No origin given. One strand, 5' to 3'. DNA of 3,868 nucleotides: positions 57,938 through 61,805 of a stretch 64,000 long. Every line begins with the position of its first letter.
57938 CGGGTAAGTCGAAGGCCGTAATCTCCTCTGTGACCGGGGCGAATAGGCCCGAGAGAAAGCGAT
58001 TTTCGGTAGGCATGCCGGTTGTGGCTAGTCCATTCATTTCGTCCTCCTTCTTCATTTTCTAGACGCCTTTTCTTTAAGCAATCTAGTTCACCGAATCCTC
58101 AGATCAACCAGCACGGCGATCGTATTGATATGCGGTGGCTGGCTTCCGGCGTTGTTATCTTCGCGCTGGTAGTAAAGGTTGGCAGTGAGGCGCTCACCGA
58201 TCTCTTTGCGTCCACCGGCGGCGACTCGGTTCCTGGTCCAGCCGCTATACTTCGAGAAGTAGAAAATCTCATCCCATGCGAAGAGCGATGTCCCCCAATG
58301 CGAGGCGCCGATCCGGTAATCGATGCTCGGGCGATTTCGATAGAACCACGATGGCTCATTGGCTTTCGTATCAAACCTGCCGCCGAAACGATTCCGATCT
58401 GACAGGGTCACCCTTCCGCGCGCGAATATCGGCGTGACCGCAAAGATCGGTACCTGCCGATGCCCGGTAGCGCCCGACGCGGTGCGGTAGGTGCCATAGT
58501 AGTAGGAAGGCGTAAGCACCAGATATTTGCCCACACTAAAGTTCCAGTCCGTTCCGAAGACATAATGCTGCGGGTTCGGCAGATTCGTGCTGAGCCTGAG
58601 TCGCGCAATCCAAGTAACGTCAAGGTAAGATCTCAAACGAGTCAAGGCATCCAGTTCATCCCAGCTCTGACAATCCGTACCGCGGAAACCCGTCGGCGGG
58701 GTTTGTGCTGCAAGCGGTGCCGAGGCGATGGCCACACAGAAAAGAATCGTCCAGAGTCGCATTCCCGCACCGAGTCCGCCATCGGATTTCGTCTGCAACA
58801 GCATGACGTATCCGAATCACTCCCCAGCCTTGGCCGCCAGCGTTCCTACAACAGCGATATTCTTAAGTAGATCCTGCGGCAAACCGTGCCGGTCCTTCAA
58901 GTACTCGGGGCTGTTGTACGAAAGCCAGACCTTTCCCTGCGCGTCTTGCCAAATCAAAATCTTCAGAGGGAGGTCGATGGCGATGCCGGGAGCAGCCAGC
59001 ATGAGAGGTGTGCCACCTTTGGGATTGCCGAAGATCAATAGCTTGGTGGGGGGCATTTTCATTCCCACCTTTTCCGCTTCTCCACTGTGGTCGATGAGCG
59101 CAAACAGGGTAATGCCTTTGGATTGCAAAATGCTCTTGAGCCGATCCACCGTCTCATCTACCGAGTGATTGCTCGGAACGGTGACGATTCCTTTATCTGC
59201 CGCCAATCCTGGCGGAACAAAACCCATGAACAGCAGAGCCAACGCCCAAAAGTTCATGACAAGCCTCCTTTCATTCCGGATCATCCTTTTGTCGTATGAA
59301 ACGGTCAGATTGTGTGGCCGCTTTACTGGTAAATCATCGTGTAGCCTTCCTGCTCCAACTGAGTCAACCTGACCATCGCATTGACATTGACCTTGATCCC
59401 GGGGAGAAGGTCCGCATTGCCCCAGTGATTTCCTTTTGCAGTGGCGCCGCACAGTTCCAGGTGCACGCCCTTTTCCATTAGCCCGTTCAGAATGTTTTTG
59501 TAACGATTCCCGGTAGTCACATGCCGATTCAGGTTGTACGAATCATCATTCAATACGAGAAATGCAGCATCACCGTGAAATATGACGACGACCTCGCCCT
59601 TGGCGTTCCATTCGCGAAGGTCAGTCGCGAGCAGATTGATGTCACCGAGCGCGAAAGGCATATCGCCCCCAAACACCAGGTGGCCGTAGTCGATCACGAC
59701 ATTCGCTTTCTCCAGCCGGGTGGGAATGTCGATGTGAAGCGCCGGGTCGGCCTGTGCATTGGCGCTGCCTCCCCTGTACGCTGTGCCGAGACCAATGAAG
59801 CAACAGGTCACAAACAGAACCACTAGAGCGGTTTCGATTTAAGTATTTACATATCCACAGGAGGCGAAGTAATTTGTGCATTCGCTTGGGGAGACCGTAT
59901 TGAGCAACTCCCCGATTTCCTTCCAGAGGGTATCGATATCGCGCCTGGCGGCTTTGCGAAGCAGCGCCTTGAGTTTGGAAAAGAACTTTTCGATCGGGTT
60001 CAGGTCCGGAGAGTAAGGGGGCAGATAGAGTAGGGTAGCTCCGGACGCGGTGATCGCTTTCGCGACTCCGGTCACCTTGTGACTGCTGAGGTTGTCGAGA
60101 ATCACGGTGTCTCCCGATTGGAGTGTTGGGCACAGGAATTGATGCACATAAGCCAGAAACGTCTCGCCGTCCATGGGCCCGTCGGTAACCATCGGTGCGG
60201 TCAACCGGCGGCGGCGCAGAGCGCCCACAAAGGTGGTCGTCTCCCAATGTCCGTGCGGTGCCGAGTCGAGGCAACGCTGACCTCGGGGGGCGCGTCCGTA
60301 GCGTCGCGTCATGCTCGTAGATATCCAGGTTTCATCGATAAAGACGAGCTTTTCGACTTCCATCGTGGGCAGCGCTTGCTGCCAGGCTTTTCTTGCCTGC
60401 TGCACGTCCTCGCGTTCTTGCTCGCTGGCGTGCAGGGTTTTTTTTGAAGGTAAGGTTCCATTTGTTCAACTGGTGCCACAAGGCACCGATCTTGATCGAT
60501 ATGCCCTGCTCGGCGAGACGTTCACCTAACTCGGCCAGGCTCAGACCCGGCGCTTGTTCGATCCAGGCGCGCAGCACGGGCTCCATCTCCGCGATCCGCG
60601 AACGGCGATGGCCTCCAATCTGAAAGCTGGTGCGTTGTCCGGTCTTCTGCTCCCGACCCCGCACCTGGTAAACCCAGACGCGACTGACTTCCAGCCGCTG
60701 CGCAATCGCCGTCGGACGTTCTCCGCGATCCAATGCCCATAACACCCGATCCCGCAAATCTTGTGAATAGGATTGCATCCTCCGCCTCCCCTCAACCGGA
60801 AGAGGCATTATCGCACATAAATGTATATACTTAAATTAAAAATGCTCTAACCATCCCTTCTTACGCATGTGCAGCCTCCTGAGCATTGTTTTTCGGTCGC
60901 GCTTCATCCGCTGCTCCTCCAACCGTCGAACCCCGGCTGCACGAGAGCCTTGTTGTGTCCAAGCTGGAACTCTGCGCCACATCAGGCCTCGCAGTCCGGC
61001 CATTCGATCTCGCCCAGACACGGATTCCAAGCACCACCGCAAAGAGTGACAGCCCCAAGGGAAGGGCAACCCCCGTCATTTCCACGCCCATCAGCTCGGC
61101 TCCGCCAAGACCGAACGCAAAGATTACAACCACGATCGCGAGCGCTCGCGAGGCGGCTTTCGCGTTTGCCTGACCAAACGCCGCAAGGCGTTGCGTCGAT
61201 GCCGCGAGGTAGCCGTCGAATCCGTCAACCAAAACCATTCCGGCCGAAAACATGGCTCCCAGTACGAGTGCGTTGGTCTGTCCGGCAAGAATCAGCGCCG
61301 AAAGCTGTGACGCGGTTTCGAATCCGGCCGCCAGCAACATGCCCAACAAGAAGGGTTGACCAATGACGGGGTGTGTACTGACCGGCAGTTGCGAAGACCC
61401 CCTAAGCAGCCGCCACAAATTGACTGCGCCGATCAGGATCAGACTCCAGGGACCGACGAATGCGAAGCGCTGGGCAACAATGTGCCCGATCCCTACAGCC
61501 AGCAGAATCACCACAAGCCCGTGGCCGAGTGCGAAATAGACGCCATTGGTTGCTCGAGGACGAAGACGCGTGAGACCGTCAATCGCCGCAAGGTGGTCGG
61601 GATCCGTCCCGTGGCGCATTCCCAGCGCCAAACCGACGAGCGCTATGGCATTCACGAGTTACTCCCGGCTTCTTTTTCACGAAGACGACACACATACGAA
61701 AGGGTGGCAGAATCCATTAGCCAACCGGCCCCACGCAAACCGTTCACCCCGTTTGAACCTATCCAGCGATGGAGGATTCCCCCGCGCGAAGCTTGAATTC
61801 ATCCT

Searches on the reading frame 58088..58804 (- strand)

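Call 75: search_protein_families(library=pfam, proteins=[window:58088-58804:-], max_evalue=0.00001)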
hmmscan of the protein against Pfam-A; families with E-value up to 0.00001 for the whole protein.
window:58088-58804:- (238 aa): 1 family
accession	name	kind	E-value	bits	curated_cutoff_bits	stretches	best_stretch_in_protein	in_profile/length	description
PF10677.15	DUF2490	-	2.7e-14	53.7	29.8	1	46-218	2-178/186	Protein of unknown function (DUF2490)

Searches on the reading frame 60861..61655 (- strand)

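Call 75: search_protein_families(library=pfam, proteins=[window:60861-61655:-], max_evalue=0.00001)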
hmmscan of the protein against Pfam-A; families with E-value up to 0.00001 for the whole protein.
window:60861-61655:- (264 aa): 1 family
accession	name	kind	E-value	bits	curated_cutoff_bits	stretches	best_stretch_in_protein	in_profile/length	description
PF03824.22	NicO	-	1.1e-13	51.6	27.7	1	6-58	6-63/287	High-affinity nickel-transport protein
